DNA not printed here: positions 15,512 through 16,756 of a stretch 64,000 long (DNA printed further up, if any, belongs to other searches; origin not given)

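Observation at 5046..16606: Galactofuranose-type ABC transporter, XylR-like regulator, CBM13-GH43 lipoprotein and galETK as one co-directional catabolic locus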

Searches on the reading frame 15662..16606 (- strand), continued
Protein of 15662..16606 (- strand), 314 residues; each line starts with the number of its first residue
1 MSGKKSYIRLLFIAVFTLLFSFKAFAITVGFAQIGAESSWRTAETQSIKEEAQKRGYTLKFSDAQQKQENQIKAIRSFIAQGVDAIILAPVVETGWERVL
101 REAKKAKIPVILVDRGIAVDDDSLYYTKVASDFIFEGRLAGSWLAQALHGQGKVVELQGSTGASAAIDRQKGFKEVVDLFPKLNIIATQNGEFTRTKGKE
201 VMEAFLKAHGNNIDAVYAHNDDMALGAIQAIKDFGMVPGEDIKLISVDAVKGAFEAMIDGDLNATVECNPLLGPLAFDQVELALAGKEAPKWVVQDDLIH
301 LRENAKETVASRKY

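Call 53: search_protein_families(library=pfam, proteins=[L012:899-2161:-, L012:2195-3199:+, L012:2967-4550:+, L012:4565-5728:+, L012:10358-12178:+, L012:12693-13817:-, L010:2290-3939:+, L010:3993-5054:+, L010:5094-7859:-, L010:8048-9691:+], max_evalue=0.00001)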
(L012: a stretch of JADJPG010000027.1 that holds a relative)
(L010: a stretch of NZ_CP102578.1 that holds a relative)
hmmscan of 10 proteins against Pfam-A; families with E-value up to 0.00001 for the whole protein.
L012:899-2161:- (420 aa): 4 families
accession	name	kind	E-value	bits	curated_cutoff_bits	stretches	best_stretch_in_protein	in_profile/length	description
PF13377.12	Peripla_BP_3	-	3.2e-38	131.9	26.5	1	145-308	1-167/167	Periplasmic binding protein-like domain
PF12833.13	HTH_18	-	7.1e-20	71.5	33.6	1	338-417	1-80/80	Helix-turn-helix domain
PF00165.29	HTH_AraC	-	9.8e-15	54.7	26.6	1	325-365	1-41/42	Bacterial regulatory helix-turn-helix proteins, AraC family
PF22177.2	PBP1_XylR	-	6.1e-08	33.3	27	1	45-125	2-81/98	XylR N-terminal domain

L012:2195-3199:+ (334 aa): 2 families
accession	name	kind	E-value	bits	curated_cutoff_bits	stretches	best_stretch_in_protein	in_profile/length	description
PF02837.24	Glyco_hydro_2_N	-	1.5e-14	54.7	28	1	115-188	65-139/169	Glycosyl hydrolases family 2, sugar binding domain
PF22666.2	Glyco_hydro_2_N2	-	5.2e-10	40.1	27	1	114-192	47-125/167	Glycosyl hydrolase 2 galactose-binding domain-like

L012:2967-4550:+ (527 aa): 2 families
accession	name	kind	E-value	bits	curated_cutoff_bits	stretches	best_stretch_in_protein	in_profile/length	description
PF02836.23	Glyco_hydro_2_C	-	4.8e-13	49.3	21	1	114-235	37-159/302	Glycosyl hydrolases family 2, TIM barrel domain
PF00703.27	Glyco_hydro_2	-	6.1e-09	37.1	23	1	16-70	56-109/109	Glycosyl hydrolases family 2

L012:4565-5728:+ (387 aa): 3 families
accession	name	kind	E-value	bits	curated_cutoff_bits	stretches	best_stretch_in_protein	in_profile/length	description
PF10509.15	GalKase_gal_bdg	-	4.8e-23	80.9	23.1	1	13-61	2-49/49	Galactokinase galactose-binding signature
PF00288.32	GHMP_kinases_N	-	3.1e-17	63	22.3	1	95-182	1-86/87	GHMP kinases N terminal domain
PF08544.19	GHMP_kinases_C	-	5e-10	40.1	21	1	281-364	2-83/85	GHMP kinases C terminal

L012:10358-12178:+ (606 aa): 2 families
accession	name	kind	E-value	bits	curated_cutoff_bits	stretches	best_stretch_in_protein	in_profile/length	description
PF04616.20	Glyco_hydro_43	-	1.7e-79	267.6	32.2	1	104-385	1-288/288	Glycosyl hydrolases family 43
PF17851.8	GH43_C2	-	2e-15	57.5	22.7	1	414-565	2-165/203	Beta xylosidase C-terminal Concanavalin A-like domain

L012:12693-13817:- (374 aa): 1 family
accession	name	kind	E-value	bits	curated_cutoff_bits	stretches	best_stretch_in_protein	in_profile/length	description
PF13306.12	LRR_5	-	2.2e-22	79.7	27.7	2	269-325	17-72/127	BspA type Leucine rich repeat region (6 copies)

L010:2290-3939:+ (549 aa): 0 families

L010:3993-5054:+ (353 aa): 1 family
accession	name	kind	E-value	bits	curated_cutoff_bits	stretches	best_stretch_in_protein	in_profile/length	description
PF04616.20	Glyco_hydro_43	-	1.8e-43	149.4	32.2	1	44-345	4-288/288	Glycosyl hydrolases family 43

L010:5094-7859:- (921 aa): 3 families
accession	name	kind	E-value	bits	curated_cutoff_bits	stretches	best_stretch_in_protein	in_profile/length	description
PF00593.30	TonB_dep_Rec_b-barrel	-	1.7e-39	137.4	27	1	411-884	16-436/436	TonB dependent receptor-like, beta-barrel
PF14905.12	OMP_b-brl_3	-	1.7e-17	64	27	1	567-908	103-397/408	Outer membrane protein beta-barrel family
PF07715.20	Plug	-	1e-11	45.7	23.9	1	81-182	2-106/107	TonB-dependent Receptor Plug Domain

L010:8048-9691:+ (547 aa): 2 families
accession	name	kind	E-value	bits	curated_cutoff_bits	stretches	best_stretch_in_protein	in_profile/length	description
PF04616.20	Glyco_hydro_43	-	9e-74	248.8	32.2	1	63-345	2-288/288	Glycosyl hydrolases family 43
PF17851.8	GH43_C2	-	1.7e-13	51.2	22.7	1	364-517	1-166/203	Beta xylosidase C-terminal Concanavalin A-like domain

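Call 56: search_protein_families(library=pfam, proteins=[L026:498-1604:-, L026:2062-3696:-, L026:3813-4820:-, L026:4832-5569:-, L026:5649-7385:+, L026:7424-8209:+, L026:8213-9820:+, L026:14007-15266:+, L026:15262-18192:-, L026:18828-20042:+], max_evalue=0.00001)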
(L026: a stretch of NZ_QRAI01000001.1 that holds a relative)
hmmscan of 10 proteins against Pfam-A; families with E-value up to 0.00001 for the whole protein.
L026:498-1604:- (369 aa): 2 families
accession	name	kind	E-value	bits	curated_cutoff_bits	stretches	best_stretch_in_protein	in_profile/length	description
PF12740.14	PETase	-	1.1e-08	35.2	28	1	171-340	68-235/263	PET hydrolase-like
PF03403.19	PAF-AH_p_II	-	7.8e-06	25.1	20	0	220-282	211-274/372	Platelet-activating factor acetylhydrolase, isoform II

L026:2062-3696:- (545 aa): 2 families
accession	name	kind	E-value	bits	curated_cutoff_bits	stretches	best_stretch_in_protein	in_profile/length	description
PF06964.18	Alpha-L-AF_C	-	7.8e-51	173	27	1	351-538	1-165/165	Alpha-L-arabinofuranosidase C-terminal domain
PF22848.2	ASD1_dom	-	1.6e-06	28.3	22.2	0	110-174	4-72/239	Alpha-L-arabinofuranosidase 1 domain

L026:3813-4820:- (336 aa): 0 families

L026:4832-5569:- (246 aa): 2 families
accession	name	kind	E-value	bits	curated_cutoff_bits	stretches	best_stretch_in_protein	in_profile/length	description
PF07729.17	FCD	-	1.4e-22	80.8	24.3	1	115-234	2-124/125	FCD domain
PF00392.27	GntR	-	1.7e-17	63.2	27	1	24-85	3-64/64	Bacterial regulatory proteins, gntR family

L026:5649-7385:+ (579 aa): 2 families
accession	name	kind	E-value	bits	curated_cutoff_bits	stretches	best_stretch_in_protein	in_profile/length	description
PF00920.27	ILVD_EDD_N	-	2.2e-110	369.2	27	1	43-356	1-316/316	Dihydroxy-acid/6-phosphogluconate dehydratase N-terminal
PF24877.1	ILV_EDD_C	-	5.1e-62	209.1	27.7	1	366-561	1-191/191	Dihydroxy-acid/6-phosphogluconate dehydratase C-terminal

L026:7424-8209:+ (262 aa): 3 families
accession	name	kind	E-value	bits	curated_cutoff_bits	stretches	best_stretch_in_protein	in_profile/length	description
PF13561.12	adh_short_C2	-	2.5e-51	175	27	1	27-261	3-235/236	Enoyl-(Acyl carrier protein) reductase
PF00106.31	adh_short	-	6e-45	153.6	26.6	1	19-207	1-187/195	short chain dehydrogenase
PF01370.27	Epimerase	-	1.3e-06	28.5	20.9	1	21-187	1-160/240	NAD dependent epimerase/dehydratase family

L026:8213-9820:+ (536 aa): 1 family
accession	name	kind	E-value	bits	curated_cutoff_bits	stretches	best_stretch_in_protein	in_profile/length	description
PF00171.27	Aldedh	-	2e-54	185.4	23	1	18-467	1-431/461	Aldehyde dehydrogenase family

L026:14007-15266:+ (420 aa): 1 family
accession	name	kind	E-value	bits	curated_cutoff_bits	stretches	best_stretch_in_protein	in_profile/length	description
PF08450.18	SGL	-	3.7e-70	236.7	26.3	1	142-386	1-246/246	SMP-30/Gluconolactonase/LRE-like region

L026:15262-18192:- (977 aa): 4 families
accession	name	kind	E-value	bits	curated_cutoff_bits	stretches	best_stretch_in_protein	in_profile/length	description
PF01055.32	Glyco_hydro_31_2nd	-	1.3e-93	314.4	23.5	1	417-768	2-328/328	Glycosyl hydrolases family 31 TIM-barrel domain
PF21365.3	Glyco_hydro_31_3rd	-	9.7e-28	96.9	24.4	1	778-863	3-87/87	Glycosyl hydrolase family 31 C-terminal domain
PF17137.9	DUF5110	-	1.7e-24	86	27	1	879-946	1-69/71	Domain of unknown function (DUF5110)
PF13802.12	Gal_mutarotas_2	-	1.2e-17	65.3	27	1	61-224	2-183/184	Glycosyl hydrolase 31 N-terminal galactose mutarotase-like domain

L026:18828-20042:+ (405 aa): 2 families
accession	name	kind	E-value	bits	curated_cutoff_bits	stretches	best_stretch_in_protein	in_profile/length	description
PF12833.13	HTH_18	-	7.5e-21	74.7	33.6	1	310-384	4-77/80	Helix-turn-helix domain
PF00165.29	HTH_AraC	-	2.4e-11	43.9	26.6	1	353-382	10-38/42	Bacterial regulatory helix-turn-helix proteins, AraC family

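Call 73: find_homologous_proteins(query=L024:8901-10499:+, max_evalue=1e-60)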
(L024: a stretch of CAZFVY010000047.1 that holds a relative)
Query L024:8901-10499:+ (532 aa): 3075 proteins with E <= 1e-60 among 8000 candidates; the best 120 are listed.
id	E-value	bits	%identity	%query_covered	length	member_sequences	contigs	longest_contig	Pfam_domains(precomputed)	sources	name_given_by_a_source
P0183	0.0e+0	1248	100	100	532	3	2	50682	PF17851.9,PF04616.21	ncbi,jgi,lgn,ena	-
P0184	8.0e-247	839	68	94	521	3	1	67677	PF17851.9,PF22847.3,PF04616.21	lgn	-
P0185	9.5e-247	838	68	96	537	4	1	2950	PF17851.9,PF04616.21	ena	-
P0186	4.4e-246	836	70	96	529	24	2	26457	PF17851.9,PF04616.21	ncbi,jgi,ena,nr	ncbi:MAG: xylosidase [Verrucomicrobia bacterium]|nr:MAG: xylosidase [Verrucomicrobiota bacterium]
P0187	4.6e-245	833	67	99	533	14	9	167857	PF17851.9,PF04616.21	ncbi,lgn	-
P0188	1.0e-244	832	69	93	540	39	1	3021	PF17851.9,PF04616.21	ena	-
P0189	1.4e-241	821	67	97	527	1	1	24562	PF17851.9,PF04616.21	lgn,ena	-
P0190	5.9e-241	819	66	96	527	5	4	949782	PF17851.9,PF04616.21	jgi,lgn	jgi:xylan 1,4-beta-xylosidase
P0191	8.5e-241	819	69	93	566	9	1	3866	PF17851.9,PF04616.21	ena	-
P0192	2.5e-240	817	66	96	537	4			PF17851.9,PF22847.3,PF04616.21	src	-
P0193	2.6e-240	817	69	93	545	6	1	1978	PF17851.9,PF22847.3,PF04616.21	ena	-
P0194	5.9e-240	816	68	93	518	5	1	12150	PF17851.9,PF04616.21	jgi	-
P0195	1.0e-239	815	69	93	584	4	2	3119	PF17851.9,PF04616.21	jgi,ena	jgi:beta-xylosidase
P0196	7.0e-239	812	67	96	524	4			PF17851.9,PF22847.3,PF04616.21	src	-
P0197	3.6e-238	810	68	93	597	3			PF17851.9,PF22847.3,PF04616.21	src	-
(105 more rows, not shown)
